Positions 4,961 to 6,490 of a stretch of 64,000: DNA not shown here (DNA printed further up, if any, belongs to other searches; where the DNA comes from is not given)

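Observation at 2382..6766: Tightly coupled three-gene operon with no recognisable enzymatic domain (2-TM/zinc-ribbon/coiled-coil, then coiled-coil, then beta-helix)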

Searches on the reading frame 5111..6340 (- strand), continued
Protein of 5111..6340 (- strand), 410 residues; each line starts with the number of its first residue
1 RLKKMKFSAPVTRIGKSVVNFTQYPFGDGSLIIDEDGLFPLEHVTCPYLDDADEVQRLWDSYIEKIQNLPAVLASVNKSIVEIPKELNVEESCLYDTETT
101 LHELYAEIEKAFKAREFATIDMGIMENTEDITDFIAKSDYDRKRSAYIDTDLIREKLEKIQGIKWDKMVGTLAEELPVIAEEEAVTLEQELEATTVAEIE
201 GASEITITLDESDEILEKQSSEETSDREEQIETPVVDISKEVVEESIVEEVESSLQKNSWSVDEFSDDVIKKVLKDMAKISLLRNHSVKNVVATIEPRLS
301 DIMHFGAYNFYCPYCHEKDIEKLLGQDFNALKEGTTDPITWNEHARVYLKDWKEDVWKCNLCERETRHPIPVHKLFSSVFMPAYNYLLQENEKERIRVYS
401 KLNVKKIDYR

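Call 80: find_encoding_contigs(protein=P0037, flank=10000, max_places=2)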
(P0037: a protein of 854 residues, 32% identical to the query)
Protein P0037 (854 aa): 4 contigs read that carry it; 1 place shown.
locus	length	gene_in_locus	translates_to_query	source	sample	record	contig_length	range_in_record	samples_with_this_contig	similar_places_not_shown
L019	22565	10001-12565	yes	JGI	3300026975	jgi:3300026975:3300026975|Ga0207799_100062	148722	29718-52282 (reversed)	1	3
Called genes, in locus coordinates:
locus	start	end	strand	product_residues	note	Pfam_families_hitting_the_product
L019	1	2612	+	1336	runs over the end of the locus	PF08308:PEGA (faint), PF13620:CarboxypepD_reg (faint)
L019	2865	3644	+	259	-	PF13485:Peptidase_MA_2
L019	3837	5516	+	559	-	PF21922:PBP_dimer_2, PF00905:Transpeptidase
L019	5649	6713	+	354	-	-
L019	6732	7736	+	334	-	PF03783:CsgG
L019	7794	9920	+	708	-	PF12773:DZR (weak), PF13248:Zn_ribbon_3 (faint), PF18912:DZR_2 (faint), PF01145:Band_7, PF13240:Zn_Ribbon_1 (weak)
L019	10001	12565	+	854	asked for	-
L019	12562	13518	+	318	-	-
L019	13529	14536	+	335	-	-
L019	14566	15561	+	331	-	-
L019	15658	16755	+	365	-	PF00069:Pkinase, PF07714:PK_Tyr_Ser-Thr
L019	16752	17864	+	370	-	PF10463:Peptidase_U49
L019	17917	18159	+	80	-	-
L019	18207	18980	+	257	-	-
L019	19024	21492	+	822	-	PF00515:TPR_1 (faint), PF13181:TPR_8 (faint), PF12770:CHAT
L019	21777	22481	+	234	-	-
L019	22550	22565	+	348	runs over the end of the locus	PF12895:ANAPC3 (faint), PF13424:TPR_12 (faint), PF07719:TPR_2 (faint), PF13174:TPR_6 (faint), PF13181:TPR_8 (faint), PF25063:ARM_TT21_C (weak), PF13432:TPR_16, PF14559:TPR_19 (weak), +9 more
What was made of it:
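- L019 has Band_7/zinc-ribbon, Pkinase, Peptidase_U49 (Lit-type) and CHAT-TPR neighbours (call 80).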

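Call 88: search_protein_families(library=pfam, proteins=[L006:11152-12120:+, L008:11323-12273:+, L009:8706-9668:+, L012:7298-8317:+, L013:3710-4741:+, L015:5320-6399:+, L016:5019-5807:+, L017:4529-5581:+, L018:12949-13914:+, L019:13529-14533:+], max_evalue=0.5)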
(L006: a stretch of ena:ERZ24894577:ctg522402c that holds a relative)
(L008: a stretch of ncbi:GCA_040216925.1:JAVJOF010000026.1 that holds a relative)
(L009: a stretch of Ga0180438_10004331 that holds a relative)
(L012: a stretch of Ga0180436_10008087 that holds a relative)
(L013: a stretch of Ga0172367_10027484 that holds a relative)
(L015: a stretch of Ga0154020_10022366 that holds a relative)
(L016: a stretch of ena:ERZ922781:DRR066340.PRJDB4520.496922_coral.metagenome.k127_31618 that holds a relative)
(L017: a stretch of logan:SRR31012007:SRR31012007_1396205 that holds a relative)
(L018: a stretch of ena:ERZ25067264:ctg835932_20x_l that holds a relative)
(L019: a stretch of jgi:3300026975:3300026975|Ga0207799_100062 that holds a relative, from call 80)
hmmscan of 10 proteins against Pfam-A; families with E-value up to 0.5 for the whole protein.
L006:11152-12120:+ (323 aa): 1 family
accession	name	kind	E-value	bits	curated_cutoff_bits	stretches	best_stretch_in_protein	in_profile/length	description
PF10909.13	DUF2682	-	0.1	13.2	33.3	1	105-153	37-85/88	Protein of unknown function (DUF2682)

L008:11323-12273:+ (317 aa): 1 family
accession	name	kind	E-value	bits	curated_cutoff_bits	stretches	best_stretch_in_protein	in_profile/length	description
PF13267.11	DUF4058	-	0.21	11.3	25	1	269-313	102-146/254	Protein of unknown function (DUF4058)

L009:8706-9668:+ (321 aa): 1 family
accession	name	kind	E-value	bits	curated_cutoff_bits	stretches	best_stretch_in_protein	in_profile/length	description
PF24855.1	DUF7729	-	0.047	13.8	25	1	247-294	18-65/208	Domain of unknown function (DUF7729)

L012:7298-8317:+ (340 aa): 0 families

L013:3710-4741:+ (344 aa): 4 families
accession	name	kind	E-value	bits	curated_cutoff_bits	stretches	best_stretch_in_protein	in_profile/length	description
PF04519.19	Bactofilin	-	0.0091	16.7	27.9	1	20-95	27-91/98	Polymer-forming cytoskeletal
PF25084.1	LbH_EIF2B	-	0.051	14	54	0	32-95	8-68/105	EIF2B subunit epsilon LbH domain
PF12187.14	VirArc_Nuclease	-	0.099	12.6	20.1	1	35-97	87-145/190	Viral/Archaeal nuclease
PF24894.1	Hexapep_GlmU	-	0.29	11.7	23.3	0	115-155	14-54/104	GlmU-like, C-terminal hexapeptide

L015:5320-6399:+ (360 aa): 0 families

L016:5019-5807:+ (263 aa): 2 families
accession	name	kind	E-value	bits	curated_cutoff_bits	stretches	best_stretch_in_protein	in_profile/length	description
PF04519.19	Bactofilin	-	1.9e-05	25.2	27.9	1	108-173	24-92/98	Polymer-forming cytoskeletal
PF25084.1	LbH_EIF2B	-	0.14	12.6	54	0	32-71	58-96/105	EIF2B subunit epsilon LbH domain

L017:4529-5581:+ (351 aa): 1 family
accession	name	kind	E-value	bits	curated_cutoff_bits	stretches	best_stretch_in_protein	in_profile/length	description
PF04519.19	Bactofilin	-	0.07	13.8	27.9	0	32-62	60-90/98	Polymer-forming cytoskeletal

L018:12949-13914:+ (322 aa): 0 families

L019:13529-14533:+ (335 aa): 1 family
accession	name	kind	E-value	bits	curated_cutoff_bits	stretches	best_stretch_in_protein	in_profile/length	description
PF04519.19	Bactofilin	-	0.0025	18.5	27.9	1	28-81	30-80/98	Polymer-forming cytoskeletal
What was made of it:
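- C does not reach the Bactofilin gathering score in any member (best 25.2 bits against 27.9; call 88). The LbH and Hexapep scores are far below their cut-offs (call 88).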

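Call 90: find_encoding_contigs(protein=P0042, flank=10000, max_places=1)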
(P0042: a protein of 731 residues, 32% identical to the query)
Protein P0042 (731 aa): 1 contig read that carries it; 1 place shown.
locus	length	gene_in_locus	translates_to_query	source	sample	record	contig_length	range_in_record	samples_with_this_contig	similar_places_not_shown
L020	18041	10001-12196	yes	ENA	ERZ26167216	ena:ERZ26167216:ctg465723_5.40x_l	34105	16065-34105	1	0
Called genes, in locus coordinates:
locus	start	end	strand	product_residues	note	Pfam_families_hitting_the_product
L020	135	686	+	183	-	-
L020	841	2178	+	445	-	PF05598:DUF772, PF01609:DDE_Tnp_1, PF13751:DDE_Tnp_1_6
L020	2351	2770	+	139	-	-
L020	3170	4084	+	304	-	PF05977:MFS_3, PF07690:MFS_1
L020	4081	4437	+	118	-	-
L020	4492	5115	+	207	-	PF02660:G3P_acyltransf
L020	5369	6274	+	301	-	PF00089:Trypsin, PF13365:Trypsin_2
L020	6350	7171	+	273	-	PF01149:Fapy_DNA_glyco, PF06831:H2TH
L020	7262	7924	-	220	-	-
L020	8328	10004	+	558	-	PF00890:FAD_binding_2, PF01134:GIDA (faint), PF01266:DAO, PF01494:FAD_binding_3 (faint), PF03486:HI0933_like (faint), PF07992:Pyr_redox_2 (weak), PF12831:FAD_oxidored (faint), PF02910:Succ_DH_flav_C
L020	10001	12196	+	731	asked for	-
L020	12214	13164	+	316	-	-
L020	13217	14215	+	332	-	-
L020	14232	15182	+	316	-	PF13085:Fer2_3, PF13746:Fer4_18 (faint), PF12838:Fer4_7 (weak), PF13183:Fer4_8, PF13187:Fer4_9 (weak), PF13237:Fer4_10, PF13534:Fer4_17 (weak)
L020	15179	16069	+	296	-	PF02754:CCG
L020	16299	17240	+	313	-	PF01936:NYN, PF18475:PIN7, PF12872:OST-HTH (weak)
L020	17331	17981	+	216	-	PF00440:TetR_N, PF13977:TetR_C_6, PF16859:TetR_C_11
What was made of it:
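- In L020 the trio sits inside an sdh/frd operon, like an inserted cassette (call 90). In L020 the trio is embedded in a respiratory enzyme operon (call 90).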

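Call 91: find_encoding_contigs(protein=P0144, flank=10000, max_places=1)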
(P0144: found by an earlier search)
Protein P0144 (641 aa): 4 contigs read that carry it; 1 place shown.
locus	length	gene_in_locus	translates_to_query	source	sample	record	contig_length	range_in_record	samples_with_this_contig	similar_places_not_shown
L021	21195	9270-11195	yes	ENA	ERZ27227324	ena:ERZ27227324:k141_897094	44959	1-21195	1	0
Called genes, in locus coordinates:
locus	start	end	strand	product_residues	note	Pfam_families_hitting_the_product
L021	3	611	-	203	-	?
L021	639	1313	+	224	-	PF01553:Acyltransferase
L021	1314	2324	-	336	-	PF00892:EamA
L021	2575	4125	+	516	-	PF01039:Carboxyl_trans, PF03255:ACCA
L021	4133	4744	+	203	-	PF04277:OAD_gamma (weak)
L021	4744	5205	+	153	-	PF25917:BSH_RND (faint), PF25919:BSH_CusB (faint), PF25973:BSH_CzcB (faint), PF00364:Biotin_lipoyl, PF25984:BSH_YknX (faint)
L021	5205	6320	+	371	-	PF03977:OAD_beta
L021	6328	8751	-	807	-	PF02190:LON_substr_bdg, PF13401:AAA_22 (faint), PF00004:AAA, PF07728:AAA_5, PF22667:Lon_lid, PF05362:Lon_C, PF13541:ChlI (weak)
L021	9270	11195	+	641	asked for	-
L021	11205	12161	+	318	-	-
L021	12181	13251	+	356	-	-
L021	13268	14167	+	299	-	PF25302:NADase_transloc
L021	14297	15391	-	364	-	PF25302:NADase_transloc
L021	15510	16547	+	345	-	PF01370:Epimerase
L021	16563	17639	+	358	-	-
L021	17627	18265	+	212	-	PF00440:TetR_N, PF17938:TetR_C_29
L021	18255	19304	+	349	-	PF01979:Amidohydro_1 (weak)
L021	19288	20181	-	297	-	PF01261:AP_endonuc_2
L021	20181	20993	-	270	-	PF01261:AP_endonuc_2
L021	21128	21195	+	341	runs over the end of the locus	PF03401:TctC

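Call 92: find_encoding_contigs(protein=P0028, flank=10000, max_places=1)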
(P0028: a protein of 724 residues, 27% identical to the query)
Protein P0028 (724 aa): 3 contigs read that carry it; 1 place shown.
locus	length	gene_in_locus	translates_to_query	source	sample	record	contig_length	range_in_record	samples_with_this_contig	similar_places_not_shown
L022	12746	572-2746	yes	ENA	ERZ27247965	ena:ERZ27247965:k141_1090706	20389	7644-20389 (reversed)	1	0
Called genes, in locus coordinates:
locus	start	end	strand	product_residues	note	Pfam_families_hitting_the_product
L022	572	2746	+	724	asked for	-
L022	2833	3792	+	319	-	-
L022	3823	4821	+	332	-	-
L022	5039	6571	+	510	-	PF00069:Pkinase, PF07714:PK_Tyr_Ser-Thr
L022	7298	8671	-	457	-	PF10396:TrmE_N, PF12631:MnmE_helical, PF01926:MMR_HSR1, PF02421:FeoB_N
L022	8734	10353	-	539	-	PF14849:YidC_periplas, PF02096:60KD_IMP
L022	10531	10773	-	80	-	PF01809:YidD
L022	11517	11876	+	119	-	-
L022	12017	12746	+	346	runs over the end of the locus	PF24316:Tli3 (faint), PF13088:BNR_2, PF02012:BNR (faint)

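Call 95: search_solved_structures(query=A6, max_evalue=1)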
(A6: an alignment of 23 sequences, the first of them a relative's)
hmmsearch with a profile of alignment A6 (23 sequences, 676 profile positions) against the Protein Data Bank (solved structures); distinct sequences matched with E-value up to 1: 7.
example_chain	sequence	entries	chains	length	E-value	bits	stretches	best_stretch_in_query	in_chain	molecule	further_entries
8q84_J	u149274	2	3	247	0.026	16.1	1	473-573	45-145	DASH complex subunit DUO1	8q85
2dnx_A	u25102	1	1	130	0.27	12.7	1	558-632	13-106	Syntaxin-12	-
8sdi_A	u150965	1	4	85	0.46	11.9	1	478-536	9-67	Tripartite motif-containing protein 45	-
1ffk_Z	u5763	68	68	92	0.46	11.9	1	341-355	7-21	RIBOSOMAL PROTEIN L44E | 50S ribosomal protein L44E | 50S RIBOSOMAL PROTEIN L44E LA, HLA, RIBOSOMAL PROTEIN L44E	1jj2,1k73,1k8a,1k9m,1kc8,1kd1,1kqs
7w6t_I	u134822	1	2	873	0.72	11.3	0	83-186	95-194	Dipeptidyl aminopeptidase-like protein 6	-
3h7x_A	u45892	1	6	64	0.75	11.2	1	583-630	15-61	Adhesin yadA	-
1ij5_A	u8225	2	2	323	0.88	11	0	529-613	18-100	PLASMODIAL SPECIFIC LAV1-2 PROTEIN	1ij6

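Call 101: search_protein_families(library=pfam, proteins=[L014:1157-1774:+, L019:14566-15558:+, L017:420-680:-, L017:1390-1632:-, L016:3-929:+], max_evalue=0.01)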
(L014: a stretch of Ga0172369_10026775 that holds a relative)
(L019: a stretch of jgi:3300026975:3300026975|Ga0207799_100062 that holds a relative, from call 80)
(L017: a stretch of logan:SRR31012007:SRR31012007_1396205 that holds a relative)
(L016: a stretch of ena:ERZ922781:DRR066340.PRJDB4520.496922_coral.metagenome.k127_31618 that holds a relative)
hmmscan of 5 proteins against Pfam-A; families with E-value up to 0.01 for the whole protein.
L014:1157-1774:+ (206 aa): 0 families

L019:14566-15558:+ (331 aa): 4 families
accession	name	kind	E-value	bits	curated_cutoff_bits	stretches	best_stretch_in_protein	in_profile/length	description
PF13424.12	TPR_12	-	8.7e-05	23.1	30.1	1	248-314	7-76/77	Tetratricopeptide repeat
PF13432.12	TPR_16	-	0.00088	20.1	32.7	0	228-275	15-62/65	Tetratricopeptide repeat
PF13414.12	TPR_11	-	0.0022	18.1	26.8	1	228-258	12-42/42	TPR repeat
PF13181.12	TPR_8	-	0.0066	17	25.7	0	282-313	1-31/34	Tetratricopeptide repeat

L017:420-680:- (86 aa): 0 families

L017:1390-1632:- (80 aa): 0 families

L016:3-929:+ (309 aa): 2 families
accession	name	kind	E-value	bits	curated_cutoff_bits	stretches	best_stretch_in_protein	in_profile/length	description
PF00005.33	ABC_tran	-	1.5e-22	81.2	25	1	1-114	30-136/137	ABC transporter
PF08402.16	TOBE_2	-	5.6e-10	39.6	21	1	233-306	1-76/76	TOBE domain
